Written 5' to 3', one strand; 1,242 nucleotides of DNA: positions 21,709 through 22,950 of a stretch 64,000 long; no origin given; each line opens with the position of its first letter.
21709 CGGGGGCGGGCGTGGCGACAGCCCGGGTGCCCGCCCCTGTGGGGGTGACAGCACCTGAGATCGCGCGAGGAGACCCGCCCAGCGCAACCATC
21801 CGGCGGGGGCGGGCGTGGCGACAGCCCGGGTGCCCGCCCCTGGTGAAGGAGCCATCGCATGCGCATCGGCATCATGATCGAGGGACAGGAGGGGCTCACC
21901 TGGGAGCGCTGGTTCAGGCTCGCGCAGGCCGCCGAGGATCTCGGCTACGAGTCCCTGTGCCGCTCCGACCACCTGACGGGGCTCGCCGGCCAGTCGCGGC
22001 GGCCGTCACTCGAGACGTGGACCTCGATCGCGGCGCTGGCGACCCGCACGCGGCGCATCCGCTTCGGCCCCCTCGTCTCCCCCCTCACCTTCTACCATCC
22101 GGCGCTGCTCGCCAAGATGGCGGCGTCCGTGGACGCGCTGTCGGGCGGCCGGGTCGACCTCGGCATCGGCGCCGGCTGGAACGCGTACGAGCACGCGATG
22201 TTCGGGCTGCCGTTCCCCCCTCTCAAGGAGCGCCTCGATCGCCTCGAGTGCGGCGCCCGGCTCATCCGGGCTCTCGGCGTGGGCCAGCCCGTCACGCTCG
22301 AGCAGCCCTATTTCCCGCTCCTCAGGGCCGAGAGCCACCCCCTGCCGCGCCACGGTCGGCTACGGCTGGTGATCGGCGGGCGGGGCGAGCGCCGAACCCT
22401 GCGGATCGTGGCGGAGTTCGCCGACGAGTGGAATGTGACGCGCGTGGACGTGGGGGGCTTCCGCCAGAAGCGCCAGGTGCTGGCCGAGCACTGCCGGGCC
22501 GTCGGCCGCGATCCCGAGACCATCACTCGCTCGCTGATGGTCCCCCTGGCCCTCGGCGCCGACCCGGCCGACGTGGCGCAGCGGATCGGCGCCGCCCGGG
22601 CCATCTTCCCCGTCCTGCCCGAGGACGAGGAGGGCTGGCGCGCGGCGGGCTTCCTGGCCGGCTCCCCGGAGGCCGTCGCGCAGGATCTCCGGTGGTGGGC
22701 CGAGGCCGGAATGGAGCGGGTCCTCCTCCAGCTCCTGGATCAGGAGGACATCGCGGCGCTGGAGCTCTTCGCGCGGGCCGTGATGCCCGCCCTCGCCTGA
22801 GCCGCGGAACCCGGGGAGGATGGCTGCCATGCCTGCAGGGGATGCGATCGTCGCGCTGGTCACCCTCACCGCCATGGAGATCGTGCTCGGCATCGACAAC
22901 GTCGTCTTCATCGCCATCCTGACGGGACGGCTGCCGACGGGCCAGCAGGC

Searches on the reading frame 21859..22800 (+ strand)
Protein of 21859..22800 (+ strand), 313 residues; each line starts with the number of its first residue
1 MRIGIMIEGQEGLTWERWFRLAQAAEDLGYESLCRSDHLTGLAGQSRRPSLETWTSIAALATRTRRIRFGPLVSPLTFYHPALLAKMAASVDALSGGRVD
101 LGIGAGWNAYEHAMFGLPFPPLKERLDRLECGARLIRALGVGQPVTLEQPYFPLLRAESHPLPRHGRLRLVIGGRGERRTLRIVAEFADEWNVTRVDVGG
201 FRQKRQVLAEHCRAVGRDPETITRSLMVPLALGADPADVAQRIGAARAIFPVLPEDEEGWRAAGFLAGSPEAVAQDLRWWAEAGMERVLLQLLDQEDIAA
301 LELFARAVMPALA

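Call 14: search_protein_families(library=pfam, proteins=[window:21859-22800:+])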
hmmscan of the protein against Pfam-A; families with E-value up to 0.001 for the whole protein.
window:21859-22800:+ (313 aa): 1 family
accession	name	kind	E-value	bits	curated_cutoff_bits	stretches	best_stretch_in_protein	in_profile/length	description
PF00296.26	Bac_luciferase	-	2.4e-42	145.8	27.9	1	13-266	20-261/314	Luciferase-like monooxygenase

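Call 73: find_homologous_proteins(query=window:21859-22800:+, max_evalue=1e-60)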
Query window:21859-22800:+ (313 aa): 1784 proteins with E <= 1e-60 among 8000 candidates; the best 120 are listed.
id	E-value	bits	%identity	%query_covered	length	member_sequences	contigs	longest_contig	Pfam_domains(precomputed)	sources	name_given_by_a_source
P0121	3.4e-204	695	100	100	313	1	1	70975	PF00296.27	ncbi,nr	ncbi:MAG: TIGR03560 family F420-dependent LLM class oxidoreductase [Candidatus Rokubacteria bacteriu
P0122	4.1e-186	636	91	100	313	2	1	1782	PF00296.27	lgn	-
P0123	1.5e-179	614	87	100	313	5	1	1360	PF00296.27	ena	-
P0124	2.3e-179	614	88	100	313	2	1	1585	PF00296.27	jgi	-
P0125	2.8e-177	607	86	100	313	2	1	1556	PF00296.27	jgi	-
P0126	3.9e-177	606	86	100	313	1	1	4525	PF00296.27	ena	-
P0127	6.3e-177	606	86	100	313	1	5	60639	PF00296.27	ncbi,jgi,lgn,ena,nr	ncbi:MAG: hypothetical protein A2X50_11510 [Candidatus Rokubacteria bacterium GWF2_70_14]|nr:MAG: hy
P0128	6.5e-176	602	86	100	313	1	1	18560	PF00296.27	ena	-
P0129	7.0e-175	599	85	100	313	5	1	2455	PF00296.27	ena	-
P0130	2.4e-174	597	86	100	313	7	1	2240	PF00296.27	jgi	jgi:F420-dependent oxidoreductase-like protein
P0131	4.8e-173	593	85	100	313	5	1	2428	PF00296.27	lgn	-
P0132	6.3e-171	586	71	100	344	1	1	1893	PF00296.27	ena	-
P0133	1.2e-167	575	81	100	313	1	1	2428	PF00296.27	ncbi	-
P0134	3.9e-167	574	82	100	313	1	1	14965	PF00296.27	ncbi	-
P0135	7.5e-167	573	82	99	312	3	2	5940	PF00296.27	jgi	jgi:F420-dependent oxidoreductase-like protein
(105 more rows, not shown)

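Call 74: find_encoding_contigs(protein=P0122, flank=800, max_places=1)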
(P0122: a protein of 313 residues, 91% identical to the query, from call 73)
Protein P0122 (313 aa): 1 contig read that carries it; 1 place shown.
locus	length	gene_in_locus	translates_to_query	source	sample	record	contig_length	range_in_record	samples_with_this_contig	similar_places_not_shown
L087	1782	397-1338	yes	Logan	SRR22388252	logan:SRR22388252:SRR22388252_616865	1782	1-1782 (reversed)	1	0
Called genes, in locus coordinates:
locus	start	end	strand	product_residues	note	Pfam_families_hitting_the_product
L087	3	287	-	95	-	?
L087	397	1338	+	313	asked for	PF00296:Bac_luciferase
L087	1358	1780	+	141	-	?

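Call 75: find_encoding_contigs(protein=P0126, flank=800, max_places=1)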
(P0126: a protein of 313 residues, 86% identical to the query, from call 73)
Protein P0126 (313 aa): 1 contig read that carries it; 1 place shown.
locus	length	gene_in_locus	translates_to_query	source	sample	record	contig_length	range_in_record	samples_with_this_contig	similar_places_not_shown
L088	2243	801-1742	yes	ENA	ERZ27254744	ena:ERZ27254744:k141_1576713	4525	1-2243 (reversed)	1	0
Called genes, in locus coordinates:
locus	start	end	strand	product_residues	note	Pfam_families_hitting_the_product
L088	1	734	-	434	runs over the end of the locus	PF18130:ATPgrasp_N, PF01071:GARS_A, PF13535:ATP-grasp_4, PF18603:LAL_C2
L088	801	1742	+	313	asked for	PF00296:Bac_luciferase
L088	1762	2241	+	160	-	?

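Call 76: find_encoding_contigs(protein=P0134, flank=800, max_places=1)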
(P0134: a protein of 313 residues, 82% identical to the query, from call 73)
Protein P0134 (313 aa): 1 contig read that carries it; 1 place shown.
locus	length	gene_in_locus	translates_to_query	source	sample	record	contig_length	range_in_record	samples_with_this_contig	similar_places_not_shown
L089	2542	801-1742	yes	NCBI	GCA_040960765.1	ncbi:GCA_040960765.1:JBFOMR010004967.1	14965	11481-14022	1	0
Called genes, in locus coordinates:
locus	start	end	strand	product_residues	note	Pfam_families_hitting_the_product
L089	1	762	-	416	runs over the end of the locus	PF18130:ATPgrasp_N, PF01071:GARS_A (weak), PF13535:ATP-grasp_4, PF18603:LAL_C2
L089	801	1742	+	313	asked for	PF00296:Bac_luciferase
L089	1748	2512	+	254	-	PF03741:TerC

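Call 77: find_encoding_contigs(protein=P0131, flank=800, max_places=1)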
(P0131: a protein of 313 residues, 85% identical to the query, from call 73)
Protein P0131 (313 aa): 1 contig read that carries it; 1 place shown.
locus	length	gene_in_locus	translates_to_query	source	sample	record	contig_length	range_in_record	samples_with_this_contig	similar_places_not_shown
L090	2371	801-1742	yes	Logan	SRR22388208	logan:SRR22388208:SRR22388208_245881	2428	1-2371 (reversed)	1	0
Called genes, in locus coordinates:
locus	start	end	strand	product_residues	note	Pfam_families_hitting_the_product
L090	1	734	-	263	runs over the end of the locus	?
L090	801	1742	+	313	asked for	PF00296:Bac_luciferase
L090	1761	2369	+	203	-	?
